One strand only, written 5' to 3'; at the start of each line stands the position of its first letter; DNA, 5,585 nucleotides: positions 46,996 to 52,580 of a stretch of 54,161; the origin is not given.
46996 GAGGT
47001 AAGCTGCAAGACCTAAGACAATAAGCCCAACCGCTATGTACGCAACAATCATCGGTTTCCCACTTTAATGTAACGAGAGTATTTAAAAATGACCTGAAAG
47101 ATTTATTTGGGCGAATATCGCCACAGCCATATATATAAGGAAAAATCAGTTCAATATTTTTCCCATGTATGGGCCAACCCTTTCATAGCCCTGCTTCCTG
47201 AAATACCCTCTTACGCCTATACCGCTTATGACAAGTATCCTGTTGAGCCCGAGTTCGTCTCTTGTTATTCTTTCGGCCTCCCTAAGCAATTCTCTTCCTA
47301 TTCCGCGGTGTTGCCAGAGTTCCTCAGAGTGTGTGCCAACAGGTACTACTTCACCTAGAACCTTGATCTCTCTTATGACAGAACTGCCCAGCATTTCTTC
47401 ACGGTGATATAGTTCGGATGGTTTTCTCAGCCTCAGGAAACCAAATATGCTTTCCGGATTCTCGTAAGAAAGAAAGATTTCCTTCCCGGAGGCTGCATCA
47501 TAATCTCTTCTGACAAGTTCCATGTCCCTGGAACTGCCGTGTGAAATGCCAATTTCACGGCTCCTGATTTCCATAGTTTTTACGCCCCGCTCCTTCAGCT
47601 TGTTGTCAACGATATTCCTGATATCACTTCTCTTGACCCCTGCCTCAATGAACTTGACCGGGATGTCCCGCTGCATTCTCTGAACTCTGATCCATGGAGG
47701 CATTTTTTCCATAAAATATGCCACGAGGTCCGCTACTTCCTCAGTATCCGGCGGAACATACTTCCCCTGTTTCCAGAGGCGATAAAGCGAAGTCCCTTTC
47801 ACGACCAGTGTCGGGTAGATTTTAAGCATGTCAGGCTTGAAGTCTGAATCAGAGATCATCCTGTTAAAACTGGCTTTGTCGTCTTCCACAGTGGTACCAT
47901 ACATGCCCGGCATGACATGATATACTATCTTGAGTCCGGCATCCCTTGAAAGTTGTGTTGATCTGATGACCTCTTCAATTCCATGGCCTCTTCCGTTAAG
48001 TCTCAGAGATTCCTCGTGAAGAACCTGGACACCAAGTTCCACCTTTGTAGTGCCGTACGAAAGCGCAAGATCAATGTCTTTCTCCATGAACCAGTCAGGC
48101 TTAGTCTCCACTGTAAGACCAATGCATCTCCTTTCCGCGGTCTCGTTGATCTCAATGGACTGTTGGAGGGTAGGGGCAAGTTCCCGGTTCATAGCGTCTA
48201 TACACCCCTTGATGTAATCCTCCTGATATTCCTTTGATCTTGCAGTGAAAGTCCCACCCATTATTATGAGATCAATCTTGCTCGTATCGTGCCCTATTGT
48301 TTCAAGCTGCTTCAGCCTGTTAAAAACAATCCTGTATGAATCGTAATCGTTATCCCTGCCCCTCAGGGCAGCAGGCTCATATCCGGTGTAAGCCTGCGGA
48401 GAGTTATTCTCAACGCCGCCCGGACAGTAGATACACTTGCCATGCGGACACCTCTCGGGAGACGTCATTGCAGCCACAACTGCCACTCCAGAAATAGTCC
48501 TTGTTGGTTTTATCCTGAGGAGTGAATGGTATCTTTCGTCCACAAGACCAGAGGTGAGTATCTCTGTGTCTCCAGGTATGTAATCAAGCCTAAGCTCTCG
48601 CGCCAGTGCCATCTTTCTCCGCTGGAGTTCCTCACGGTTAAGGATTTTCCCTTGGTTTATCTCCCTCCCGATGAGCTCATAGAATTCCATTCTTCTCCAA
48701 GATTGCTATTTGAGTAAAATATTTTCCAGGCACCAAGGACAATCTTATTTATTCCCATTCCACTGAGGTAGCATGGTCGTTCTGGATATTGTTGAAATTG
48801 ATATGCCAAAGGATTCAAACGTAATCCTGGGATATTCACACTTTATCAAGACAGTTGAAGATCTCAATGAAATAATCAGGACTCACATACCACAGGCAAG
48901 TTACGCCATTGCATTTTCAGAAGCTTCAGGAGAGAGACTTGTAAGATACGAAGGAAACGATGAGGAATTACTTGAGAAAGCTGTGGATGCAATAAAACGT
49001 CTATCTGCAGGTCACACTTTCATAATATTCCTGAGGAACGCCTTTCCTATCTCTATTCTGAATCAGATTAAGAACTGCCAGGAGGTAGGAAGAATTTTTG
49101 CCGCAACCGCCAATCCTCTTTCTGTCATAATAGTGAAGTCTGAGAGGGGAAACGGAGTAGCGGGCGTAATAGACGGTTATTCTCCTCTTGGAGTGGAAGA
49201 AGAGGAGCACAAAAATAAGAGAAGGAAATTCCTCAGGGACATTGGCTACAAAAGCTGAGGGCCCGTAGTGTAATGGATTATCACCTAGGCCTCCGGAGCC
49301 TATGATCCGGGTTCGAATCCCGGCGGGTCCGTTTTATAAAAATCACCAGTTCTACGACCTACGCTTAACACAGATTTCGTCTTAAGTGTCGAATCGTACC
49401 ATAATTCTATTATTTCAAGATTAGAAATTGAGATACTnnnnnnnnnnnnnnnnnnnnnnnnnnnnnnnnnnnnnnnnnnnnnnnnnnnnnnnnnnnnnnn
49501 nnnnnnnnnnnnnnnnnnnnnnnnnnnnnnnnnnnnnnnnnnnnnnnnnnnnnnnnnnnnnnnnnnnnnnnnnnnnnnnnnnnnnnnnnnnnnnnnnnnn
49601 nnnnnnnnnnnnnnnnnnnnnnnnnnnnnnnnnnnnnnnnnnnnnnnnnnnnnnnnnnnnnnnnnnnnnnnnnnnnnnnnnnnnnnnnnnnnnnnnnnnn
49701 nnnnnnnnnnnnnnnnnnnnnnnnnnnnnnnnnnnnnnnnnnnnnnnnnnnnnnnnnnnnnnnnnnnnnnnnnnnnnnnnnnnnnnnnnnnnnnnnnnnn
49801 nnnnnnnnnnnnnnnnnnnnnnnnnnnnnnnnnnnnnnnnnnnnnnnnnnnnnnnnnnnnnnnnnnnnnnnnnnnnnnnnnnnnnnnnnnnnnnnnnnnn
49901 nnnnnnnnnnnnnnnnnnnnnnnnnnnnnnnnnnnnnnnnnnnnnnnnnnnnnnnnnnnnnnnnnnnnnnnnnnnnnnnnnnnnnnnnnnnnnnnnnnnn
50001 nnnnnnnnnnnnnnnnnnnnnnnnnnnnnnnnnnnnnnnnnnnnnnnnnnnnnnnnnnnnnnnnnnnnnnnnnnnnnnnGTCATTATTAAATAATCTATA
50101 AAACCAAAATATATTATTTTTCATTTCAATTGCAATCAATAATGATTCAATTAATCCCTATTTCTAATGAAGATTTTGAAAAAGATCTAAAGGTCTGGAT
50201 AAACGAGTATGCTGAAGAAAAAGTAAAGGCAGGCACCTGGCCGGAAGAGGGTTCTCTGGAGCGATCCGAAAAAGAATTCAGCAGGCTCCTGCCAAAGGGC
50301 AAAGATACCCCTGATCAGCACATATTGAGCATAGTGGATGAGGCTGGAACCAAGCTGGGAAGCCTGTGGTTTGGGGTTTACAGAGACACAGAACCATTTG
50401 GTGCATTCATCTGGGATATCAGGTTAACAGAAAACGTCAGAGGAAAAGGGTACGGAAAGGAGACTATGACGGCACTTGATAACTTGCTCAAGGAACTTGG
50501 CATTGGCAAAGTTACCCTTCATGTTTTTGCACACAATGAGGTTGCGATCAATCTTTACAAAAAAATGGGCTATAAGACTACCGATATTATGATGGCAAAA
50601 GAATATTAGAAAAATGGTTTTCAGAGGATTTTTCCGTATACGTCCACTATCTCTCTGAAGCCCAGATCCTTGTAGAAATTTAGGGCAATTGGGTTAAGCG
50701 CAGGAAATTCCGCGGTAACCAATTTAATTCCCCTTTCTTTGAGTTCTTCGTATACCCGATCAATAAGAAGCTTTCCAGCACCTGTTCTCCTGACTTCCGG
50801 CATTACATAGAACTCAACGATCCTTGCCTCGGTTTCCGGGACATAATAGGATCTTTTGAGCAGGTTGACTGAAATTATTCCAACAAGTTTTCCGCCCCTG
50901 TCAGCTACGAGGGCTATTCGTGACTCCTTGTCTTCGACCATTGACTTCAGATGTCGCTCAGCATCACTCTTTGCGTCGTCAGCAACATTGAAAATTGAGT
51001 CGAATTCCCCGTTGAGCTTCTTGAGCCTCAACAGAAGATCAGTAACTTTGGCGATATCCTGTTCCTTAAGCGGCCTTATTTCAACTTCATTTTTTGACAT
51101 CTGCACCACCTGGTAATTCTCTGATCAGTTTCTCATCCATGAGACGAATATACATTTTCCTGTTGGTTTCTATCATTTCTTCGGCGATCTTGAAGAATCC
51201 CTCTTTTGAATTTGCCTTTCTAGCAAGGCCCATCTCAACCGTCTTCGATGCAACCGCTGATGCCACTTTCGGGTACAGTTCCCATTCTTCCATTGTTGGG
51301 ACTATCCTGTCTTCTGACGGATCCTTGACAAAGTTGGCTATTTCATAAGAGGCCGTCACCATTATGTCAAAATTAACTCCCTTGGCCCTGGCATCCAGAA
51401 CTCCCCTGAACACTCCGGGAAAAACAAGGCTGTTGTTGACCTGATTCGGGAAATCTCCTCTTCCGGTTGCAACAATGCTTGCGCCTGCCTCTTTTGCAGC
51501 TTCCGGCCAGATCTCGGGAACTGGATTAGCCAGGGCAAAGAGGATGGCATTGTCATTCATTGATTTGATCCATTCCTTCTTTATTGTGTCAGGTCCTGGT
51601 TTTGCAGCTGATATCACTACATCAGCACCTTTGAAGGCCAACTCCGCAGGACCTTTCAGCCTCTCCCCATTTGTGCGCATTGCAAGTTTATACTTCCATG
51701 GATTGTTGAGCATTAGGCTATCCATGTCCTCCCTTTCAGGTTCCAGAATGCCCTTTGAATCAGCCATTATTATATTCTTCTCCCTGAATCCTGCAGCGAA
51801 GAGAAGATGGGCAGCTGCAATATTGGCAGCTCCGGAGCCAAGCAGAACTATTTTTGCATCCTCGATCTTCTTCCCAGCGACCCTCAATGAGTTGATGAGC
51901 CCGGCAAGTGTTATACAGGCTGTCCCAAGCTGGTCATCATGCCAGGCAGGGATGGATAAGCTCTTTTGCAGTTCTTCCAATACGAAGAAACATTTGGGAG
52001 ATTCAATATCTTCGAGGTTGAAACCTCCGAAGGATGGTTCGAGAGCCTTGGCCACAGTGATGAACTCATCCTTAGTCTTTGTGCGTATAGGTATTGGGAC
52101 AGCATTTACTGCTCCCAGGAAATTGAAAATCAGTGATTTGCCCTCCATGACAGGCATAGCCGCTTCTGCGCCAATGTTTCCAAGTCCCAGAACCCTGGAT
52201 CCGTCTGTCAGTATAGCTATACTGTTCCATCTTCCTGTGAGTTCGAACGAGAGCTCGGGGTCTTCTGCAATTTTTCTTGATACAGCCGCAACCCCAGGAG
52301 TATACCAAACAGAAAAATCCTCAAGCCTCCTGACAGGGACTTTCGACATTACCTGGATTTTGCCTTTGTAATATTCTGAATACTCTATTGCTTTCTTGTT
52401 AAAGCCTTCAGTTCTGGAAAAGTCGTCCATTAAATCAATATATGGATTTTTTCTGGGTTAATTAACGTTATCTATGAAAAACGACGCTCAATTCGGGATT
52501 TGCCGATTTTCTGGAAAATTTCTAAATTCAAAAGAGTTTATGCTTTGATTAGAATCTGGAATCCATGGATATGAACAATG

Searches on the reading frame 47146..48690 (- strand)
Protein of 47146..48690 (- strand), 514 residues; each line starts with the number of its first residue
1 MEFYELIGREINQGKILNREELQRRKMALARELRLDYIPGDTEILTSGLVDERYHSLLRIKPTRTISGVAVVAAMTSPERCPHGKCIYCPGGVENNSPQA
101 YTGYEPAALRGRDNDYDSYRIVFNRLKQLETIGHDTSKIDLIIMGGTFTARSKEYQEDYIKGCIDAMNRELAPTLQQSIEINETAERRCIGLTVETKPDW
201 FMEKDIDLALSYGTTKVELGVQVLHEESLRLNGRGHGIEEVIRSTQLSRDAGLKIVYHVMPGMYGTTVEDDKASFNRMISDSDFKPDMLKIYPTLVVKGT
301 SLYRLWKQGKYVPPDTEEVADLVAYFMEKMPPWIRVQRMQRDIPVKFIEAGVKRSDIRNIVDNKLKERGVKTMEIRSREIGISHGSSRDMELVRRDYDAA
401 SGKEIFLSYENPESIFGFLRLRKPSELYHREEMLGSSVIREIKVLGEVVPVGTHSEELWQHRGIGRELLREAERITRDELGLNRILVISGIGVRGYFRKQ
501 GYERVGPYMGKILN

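Call 84: search_protein_families(library=pfam, proteins=[window:47146-48690:-], max_evalue=0.0001)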
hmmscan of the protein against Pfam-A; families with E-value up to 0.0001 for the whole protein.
window:47146-48690:- (514 aa): 3 families
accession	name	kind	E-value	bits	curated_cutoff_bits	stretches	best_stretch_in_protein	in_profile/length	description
PF16199.10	Radical_SAM_C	-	3.6e-24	85.1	31.9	1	286-367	1-85/85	Radical_SAM C-terminal domain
PF04055.27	Radical_SAM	-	1.6e-13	51.6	29.5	1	79-270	5-158/166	Radical SAM superfamily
PF23613.1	ELP3_N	-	8.9e-05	22.8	27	0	5-66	6-70/70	ELP3 N-terminal domain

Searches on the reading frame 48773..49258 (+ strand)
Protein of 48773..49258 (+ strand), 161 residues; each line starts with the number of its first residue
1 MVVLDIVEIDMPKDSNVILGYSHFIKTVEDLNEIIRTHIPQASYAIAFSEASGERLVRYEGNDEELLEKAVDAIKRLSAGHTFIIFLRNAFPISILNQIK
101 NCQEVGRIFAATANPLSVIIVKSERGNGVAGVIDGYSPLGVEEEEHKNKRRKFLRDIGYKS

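Call 84: search_protein_families(library=pfam, proteins=[window:48773-49258:+], max_evalue=0.0001)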
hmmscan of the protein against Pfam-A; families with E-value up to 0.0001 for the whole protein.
window:48773-49258:+ (161 aa): 1 family
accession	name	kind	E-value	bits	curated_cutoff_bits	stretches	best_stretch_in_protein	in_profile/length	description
PF04008.19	Adenosine_kin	-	2.5e-69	232.4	25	1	7-160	1-154/154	Adenosine specific kinase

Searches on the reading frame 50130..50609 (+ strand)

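Call 84: search_protein_families(library=pfam, proteins=[window:50130-50609:+], max_evalue=0.0001)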
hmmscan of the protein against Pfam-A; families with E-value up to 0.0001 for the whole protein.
window:50130-50609:+ (159 aa): 6 families
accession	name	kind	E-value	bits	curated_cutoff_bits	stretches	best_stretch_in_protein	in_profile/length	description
PF00583.31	Acetyltransf_1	-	3.2e-15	56.9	20.7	1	47-148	18-116/116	Acetyltransferase (GNAT) family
PF13508.13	Acetyltransf_7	-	5.7e-08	33.5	27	1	68-149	7-83/84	Acetyltransferase (GNAT) domain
PF13420.13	Acetyltransf_4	-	6.2e-08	33.3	24.3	1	17-153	6-139/155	Acetyltransferase (GNAT) domain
PF13302.13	Acetyltransf_3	-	9.8e-08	33.2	25.4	1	8-149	4-138/138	Acetyltransferase (GNAT) domain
PF08445.16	FR47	-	2.3e-07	31.1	22.1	1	92-151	22-80/86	FR47-like protein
PF13673.13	Acetyltransf_10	-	7.2e-05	23.2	23.6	1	100-152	60-111/128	Acetyltransferase (GNAT) domain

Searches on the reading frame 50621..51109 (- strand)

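Call 85: search_protein_families(library=pfam, proteins=[window:50621-51109:-], max_evalue=0.01)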
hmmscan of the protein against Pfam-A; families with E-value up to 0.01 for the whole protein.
window:50621-51109:- (162 aa): 7 families
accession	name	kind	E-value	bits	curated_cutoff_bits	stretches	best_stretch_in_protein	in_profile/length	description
PF00583.31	Acetyltransf_1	-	1.4e-15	58.1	20.7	1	54-151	24-116/116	Acetyltransferase (GNAT) family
PF13508.13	Acetyltransf_7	-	2.6e-12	47.4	27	1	65-153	4-84/84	Acetyltransferase (GNAT) domain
PF13673.13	Acetyltransf_10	-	4.2e-11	43.4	23.6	1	52-156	20-112/128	Acetyltransferase (GNAT) domain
PF13420.13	Acetyltransf_4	-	6.9e-08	33.1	24.3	1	11-152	1-135/155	Acetyltransferase (GNAT) domain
PF13527.13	Acetyltransf_9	-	1.5e-07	31.8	25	1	37-152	18-125/127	Acetyltransferase (GNAT) domain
PF08445.16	FR47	-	2.9e-06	27.6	22.1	1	96-154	23-80/86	FR47-like protein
PF14542.12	Acetyltransf_CG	-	0.006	17.1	30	1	91-131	21-61/80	GCN5-related N-acetyl-transferase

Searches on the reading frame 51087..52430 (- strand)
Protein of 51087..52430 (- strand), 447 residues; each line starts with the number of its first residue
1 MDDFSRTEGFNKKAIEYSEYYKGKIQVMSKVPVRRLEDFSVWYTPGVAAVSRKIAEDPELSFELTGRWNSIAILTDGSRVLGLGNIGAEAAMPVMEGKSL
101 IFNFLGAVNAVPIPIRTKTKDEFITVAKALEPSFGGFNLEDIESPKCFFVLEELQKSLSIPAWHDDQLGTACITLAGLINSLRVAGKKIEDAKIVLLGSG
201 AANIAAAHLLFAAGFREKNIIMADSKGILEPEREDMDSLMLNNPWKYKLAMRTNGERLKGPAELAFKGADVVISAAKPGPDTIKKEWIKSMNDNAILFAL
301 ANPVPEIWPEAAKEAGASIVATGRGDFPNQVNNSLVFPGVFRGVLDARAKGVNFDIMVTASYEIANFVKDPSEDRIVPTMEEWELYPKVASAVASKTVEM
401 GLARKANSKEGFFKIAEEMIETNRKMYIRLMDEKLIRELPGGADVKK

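Call 85: search_protein_families(library=pfam, proteins=[window:51087-52430:-], max_evalue=0.01)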
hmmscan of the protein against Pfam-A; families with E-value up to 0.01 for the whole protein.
window:51087-52430:- (447 aa): 2 families
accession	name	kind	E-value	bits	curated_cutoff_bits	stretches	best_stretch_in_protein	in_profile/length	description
PF00390.24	malic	-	2.3e-22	80.1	23.1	1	23-154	2-181/182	Malic enzyme, N-terminal domain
PF03949.21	Malic_M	-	4.2e-20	72.6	23.5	1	169-396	3-256/258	Malic enzyme, NAD binding domain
